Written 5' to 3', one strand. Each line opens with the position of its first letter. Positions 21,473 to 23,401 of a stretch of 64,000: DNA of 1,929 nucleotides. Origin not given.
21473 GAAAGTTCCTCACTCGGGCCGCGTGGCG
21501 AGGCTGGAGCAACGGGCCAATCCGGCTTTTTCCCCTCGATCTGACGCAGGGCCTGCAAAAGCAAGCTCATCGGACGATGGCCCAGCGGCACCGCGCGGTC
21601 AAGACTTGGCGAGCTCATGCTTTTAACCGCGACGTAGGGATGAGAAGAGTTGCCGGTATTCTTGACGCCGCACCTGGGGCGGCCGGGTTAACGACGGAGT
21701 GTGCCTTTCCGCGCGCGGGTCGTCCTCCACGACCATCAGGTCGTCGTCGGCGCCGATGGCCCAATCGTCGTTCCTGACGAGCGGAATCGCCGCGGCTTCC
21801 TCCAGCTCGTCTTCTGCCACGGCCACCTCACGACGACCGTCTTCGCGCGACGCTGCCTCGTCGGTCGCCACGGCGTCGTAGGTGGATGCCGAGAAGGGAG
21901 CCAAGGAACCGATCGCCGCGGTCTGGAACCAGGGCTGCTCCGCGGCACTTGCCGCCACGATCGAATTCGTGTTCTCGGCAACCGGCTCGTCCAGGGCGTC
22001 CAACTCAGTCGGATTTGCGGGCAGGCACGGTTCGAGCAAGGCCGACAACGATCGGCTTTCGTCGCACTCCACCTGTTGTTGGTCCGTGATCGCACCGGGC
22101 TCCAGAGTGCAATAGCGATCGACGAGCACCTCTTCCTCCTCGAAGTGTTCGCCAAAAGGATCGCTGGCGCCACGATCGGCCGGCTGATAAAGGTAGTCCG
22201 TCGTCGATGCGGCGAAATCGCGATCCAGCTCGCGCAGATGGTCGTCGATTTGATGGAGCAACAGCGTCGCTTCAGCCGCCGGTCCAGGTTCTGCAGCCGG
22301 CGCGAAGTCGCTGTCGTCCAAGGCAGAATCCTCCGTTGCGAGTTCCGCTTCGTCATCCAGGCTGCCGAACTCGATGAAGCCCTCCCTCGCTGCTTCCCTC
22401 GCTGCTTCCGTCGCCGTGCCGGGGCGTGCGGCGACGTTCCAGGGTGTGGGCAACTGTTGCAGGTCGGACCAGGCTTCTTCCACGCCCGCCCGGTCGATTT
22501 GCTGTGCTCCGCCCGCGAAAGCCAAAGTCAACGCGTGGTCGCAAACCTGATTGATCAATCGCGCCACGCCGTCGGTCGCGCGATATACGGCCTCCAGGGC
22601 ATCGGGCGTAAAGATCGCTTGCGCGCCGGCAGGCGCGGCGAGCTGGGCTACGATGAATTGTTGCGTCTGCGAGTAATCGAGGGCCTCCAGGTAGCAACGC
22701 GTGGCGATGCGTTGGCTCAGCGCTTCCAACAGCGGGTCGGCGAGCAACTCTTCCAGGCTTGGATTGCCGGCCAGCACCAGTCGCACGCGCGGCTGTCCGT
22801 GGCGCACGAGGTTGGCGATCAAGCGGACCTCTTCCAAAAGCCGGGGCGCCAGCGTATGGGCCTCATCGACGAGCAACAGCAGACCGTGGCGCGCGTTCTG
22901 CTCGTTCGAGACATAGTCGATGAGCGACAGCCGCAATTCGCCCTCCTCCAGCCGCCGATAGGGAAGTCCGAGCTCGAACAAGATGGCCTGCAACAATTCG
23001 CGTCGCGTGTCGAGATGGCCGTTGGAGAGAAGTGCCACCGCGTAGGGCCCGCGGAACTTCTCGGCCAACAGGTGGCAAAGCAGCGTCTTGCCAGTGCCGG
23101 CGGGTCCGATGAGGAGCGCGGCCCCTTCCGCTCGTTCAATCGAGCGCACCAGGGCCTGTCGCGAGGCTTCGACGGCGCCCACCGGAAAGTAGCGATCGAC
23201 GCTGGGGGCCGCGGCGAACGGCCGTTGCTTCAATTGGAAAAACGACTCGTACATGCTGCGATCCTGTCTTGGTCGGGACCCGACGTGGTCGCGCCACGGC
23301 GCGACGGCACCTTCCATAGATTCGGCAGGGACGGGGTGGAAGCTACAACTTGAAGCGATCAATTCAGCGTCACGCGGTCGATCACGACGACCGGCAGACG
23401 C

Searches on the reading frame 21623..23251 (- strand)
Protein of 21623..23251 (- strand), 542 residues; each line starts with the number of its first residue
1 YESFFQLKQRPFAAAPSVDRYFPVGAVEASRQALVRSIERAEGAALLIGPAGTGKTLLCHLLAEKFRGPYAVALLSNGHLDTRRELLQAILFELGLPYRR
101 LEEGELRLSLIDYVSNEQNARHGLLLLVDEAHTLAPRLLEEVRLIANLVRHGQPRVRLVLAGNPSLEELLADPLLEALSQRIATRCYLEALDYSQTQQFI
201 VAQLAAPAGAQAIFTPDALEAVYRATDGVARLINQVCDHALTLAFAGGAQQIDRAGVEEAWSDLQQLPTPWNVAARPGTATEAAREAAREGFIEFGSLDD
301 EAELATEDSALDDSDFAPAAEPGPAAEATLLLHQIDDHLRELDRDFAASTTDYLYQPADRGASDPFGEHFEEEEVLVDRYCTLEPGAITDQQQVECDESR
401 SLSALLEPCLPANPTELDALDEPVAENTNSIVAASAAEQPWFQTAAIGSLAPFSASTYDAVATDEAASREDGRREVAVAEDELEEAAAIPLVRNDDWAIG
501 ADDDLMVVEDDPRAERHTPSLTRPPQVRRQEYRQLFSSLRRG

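Call 69: search_protein_families(library=pfam, proteins=[window:21623-23251:-], max_evalue=0.01)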
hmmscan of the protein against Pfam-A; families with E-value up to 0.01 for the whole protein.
window:21623-23251:- (542 aa): 5 families
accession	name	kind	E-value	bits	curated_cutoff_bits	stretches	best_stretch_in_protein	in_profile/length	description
PF13401.12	AAA_22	-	4.2e-20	72.8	27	1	41-170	4-130/130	AAA domain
PF13191.12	AAA_16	-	1.1e-05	26.5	32.6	1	34-158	15-164/167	AAA ATPase domain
PF00004.35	AAA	-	2.9e-05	24.9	21.2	1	46-138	2-73/131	ATPase family associated with various cellular activities (AAA)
PF07728.20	AAA_5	-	0.00013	22.4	22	1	46-148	3-93/139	AAA domain (dynein-related subfamily)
PF13604.12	AAA_30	-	0.00023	21.4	27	1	33-145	9-111/191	AAA domain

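Call 70: search_protein_families(library=padloc, proteins=[window:21623-23251:-], max_evalue=0.001)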
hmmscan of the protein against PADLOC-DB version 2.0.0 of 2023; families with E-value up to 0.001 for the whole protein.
window:21623-23251:- (542 aa): 0 families
